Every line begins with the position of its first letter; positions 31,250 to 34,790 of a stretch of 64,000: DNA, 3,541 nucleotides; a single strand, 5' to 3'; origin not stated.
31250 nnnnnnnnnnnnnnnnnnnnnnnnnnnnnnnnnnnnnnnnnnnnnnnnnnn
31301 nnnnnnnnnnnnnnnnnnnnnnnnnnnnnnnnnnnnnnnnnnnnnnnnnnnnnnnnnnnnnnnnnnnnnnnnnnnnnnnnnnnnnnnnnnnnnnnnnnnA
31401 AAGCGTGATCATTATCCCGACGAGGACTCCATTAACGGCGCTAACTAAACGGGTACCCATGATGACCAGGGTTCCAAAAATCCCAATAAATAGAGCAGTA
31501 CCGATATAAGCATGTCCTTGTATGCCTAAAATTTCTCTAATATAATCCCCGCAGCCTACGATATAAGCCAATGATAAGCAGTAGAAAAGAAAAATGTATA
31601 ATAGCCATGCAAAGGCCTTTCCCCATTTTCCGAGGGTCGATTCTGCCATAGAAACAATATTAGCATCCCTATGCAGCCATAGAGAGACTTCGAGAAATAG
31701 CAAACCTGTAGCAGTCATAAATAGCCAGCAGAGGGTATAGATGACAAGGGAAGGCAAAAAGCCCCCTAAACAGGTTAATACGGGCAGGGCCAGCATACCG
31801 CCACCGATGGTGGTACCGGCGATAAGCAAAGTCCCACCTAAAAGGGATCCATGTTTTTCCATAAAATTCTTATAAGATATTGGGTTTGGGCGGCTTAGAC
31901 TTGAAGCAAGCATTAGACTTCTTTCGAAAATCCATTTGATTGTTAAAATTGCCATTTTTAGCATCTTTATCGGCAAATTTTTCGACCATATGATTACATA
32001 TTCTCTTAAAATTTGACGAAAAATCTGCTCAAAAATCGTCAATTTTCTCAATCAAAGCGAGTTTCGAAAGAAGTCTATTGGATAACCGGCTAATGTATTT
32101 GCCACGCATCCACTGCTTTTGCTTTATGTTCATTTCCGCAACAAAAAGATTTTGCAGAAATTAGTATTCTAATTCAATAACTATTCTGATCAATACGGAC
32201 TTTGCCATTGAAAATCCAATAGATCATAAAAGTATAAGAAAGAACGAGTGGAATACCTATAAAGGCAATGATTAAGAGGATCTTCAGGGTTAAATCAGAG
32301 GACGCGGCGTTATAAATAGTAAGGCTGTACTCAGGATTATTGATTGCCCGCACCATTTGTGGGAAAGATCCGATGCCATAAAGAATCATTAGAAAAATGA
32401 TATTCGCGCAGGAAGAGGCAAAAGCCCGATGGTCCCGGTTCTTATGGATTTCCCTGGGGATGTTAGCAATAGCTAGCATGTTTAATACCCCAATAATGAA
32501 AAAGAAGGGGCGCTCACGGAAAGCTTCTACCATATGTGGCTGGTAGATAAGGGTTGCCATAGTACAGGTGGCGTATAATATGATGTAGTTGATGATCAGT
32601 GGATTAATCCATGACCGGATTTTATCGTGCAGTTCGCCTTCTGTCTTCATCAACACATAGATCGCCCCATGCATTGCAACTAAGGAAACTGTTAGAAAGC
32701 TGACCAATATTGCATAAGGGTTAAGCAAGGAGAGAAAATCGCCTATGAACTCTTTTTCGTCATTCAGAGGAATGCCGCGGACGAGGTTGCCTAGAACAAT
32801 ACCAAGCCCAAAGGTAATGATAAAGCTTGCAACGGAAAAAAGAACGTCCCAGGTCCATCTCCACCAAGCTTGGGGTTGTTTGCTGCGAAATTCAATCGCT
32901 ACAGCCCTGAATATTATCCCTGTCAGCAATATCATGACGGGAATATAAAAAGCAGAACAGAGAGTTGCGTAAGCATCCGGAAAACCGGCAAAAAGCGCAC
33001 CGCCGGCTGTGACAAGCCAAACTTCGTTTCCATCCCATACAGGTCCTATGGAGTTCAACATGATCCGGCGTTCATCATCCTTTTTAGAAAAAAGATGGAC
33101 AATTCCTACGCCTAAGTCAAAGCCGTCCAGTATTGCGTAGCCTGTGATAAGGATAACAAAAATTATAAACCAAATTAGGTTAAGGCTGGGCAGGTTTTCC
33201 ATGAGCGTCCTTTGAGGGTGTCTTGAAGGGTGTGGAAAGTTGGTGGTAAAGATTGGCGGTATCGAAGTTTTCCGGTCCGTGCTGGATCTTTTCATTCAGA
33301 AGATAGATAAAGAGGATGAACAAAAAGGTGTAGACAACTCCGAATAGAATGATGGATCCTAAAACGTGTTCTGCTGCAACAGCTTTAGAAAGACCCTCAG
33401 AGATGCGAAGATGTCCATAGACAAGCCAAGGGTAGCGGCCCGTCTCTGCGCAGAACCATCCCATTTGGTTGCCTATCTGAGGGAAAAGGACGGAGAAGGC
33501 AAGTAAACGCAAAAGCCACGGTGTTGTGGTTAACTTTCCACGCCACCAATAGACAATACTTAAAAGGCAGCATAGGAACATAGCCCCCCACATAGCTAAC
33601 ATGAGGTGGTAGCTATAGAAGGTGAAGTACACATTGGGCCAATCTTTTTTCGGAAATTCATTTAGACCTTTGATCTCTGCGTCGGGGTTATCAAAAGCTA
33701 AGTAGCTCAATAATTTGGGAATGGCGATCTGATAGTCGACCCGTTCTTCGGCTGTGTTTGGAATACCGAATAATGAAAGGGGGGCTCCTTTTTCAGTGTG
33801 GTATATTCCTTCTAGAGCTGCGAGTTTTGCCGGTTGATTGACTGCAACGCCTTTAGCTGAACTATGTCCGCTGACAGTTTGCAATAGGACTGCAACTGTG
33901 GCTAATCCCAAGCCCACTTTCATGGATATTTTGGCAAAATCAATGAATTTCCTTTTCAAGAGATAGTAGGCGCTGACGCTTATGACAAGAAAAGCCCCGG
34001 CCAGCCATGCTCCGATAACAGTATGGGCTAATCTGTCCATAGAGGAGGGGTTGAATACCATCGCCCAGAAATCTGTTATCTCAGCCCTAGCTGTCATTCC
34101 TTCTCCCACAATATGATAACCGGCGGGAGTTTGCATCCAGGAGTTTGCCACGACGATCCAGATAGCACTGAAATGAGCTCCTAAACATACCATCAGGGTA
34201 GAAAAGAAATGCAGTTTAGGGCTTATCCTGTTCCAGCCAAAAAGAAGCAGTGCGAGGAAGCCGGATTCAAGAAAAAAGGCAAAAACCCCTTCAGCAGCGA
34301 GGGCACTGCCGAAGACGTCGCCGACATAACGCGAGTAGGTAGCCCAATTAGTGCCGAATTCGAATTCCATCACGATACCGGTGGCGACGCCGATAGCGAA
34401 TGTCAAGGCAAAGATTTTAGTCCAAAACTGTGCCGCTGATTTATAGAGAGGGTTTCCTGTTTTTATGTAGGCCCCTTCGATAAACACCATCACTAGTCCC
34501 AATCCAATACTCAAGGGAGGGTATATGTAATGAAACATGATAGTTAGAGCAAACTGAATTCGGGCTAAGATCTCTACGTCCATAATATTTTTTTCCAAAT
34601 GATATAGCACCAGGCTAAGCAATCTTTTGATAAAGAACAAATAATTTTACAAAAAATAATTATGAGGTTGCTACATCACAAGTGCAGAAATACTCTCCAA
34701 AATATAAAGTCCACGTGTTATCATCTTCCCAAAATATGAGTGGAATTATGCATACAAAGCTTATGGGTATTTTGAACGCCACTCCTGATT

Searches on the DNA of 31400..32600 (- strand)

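Call 6: search_rna_families(source=window, start=31400, end=32600, threshold=evalue, max_evalue=10)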
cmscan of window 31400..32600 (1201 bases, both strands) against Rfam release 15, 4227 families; matches with E-value up to 10: 14.
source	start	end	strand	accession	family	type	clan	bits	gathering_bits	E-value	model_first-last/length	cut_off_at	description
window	31905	32093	+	RF04127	MIR8007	Gene; miRNA;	-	35.2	195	0.00013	1-226/226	no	MIR8007 microRNA precursor family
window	31909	32082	+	RF04133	MIR2646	Gene; miRNA;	-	29.8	245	0.00032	1-256/256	no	MIR2646 microRNA precursor family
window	31913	32076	-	RF04127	MIR8007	Gene; miRNA;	-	25.4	195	0.023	1-226/226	no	MIR8007 microRNA precursor family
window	31913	32077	-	RF03926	MIR1435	Gene; miRNA;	-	24.9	94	0.45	1-186/186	no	MIR1435 microRNA precursor family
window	31886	32108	-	RF04150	MIR2655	Gene; miRNA;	-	22.2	122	0.75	1-267/267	no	MIR2655 microRNA precursor family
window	31917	32074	+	RF04205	MIR2606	Gene; miRNA;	-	22.1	139.7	1.9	1-165/165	no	MIR2606 microRNA precursor family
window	31911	32081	+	RF04150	MIR2655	Gene; miRNA;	-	21.2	122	1.1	31-237/267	no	MIR2655 microRNA precursor family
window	31917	32074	-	RF04205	MIR2606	Gene; miRNA;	-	19.7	139.7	6.3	1-165/165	no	MIR2606 microRNA precursor family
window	31573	31628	+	RF02923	HTH-XRE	Cis-reg;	-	17.3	49.8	3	1-78/78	no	HTH-XRE RNA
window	32077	32165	-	RF03168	c-di-GMP-I-UAU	Cis-reg; riboswitch;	CL00126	17.2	65.9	1.1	1-81/81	no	c-di-GMP-I-UAU riboswitch aptamer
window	31931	31994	+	RF03995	mir-7957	Gene; miRNA;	-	16.8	76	6.8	1-59/59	no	mir-7957 microRNA precursor family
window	31452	31500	+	RF01833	astro_FSE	Cis-reg; frameshift_element;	-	16.7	70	0.24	1-55/55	no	ribosomal frameshift site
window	31648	31767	-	RF00646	mir-204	Gene; miRNA;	-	14.5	48.4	2.7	1-89/89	no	mir-204 microRNA precursor family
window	31535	31671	-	RF02193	TCL6_3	Gene; lncRNA;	-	12.2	40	8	1-139/139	no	T-cell leukemia/lymphoma 6 conserved region 3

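Call 58: search_dna_similar(query=window:31905-32085:-, collection=plasmids, mode=distant, max_rows=20)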
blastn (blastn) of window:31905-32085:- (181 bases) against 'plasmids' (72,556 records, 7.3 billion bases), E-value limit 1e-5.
No match.

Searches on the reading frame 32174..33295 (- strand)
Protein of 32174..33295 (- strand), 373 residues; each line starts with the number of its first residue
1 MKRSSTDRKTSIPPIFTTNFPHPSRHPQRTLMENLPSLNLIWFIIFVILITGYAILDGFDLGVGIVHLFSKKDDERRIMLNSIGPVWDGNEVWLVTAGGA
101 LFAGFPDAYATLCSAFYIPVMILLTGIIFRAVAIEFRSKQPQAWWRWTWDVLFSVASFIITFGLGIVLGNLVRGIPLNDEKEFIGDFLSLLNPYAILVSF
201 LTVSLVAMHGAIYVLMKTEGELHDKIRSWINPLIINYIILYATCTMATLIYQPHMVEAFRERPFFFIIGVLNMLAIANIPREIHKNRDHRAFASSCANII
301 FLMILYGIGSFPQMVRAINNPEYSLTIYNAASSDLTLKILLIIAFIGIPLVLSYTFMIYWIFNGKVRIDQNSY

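Call 9: search_protein_families(library=pfam, proteins=[window:32174-33295:-])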
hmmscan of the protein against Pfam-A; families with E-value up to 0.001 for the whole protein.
window:32174-33295:- (373 aa): 1 family
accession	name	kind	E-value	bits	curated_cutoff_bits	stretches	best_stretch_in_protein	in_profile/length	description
PF02322.20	Cyt_bd_oxida_II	-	2.5e-103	346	35.6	1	38-362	1-302/302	Cytochrome bd terminal oxidase subunit II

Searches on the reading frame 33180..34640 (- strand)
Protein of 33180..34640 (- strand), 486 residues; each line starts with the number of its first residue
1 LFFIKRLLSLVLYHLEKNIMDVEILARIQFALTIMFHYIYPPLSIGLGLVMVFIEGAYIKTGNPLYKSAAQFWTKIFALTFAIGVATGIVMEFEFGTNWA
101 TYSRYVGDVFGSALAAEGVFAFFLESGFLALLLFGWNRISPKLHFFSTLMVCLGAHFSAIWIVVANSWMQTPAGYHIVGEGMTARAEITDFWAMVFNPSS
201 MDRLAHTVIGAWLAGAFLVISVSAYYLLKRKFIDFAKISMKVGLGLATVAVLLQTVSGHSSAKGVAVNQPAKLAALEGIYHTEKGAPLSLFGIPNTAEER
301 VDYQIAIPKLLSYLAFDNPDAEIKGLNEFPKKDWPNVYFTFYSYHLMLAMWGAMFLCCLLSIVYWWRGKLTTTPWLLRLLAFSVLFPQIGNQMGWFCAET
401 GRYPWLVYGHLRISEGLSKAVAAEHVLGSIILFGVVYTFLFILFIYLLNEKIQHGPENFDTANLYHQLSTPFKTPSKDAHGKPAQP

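Call 9: search_protein_families(library=pfam, proteins=[window:33180-34640:-])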
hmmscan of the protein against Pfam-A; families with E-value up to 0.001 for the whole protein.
window:33180-34640:- (486 aa): 1 family
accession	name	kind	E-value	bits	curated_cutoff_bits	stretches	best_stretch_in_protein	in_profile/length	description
PF01654.22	Cyt_bd_oxida_I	-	4.4e-164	546.4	26.2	1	25-456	1-418/418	Cytochrome bd terminal oxidase subunit I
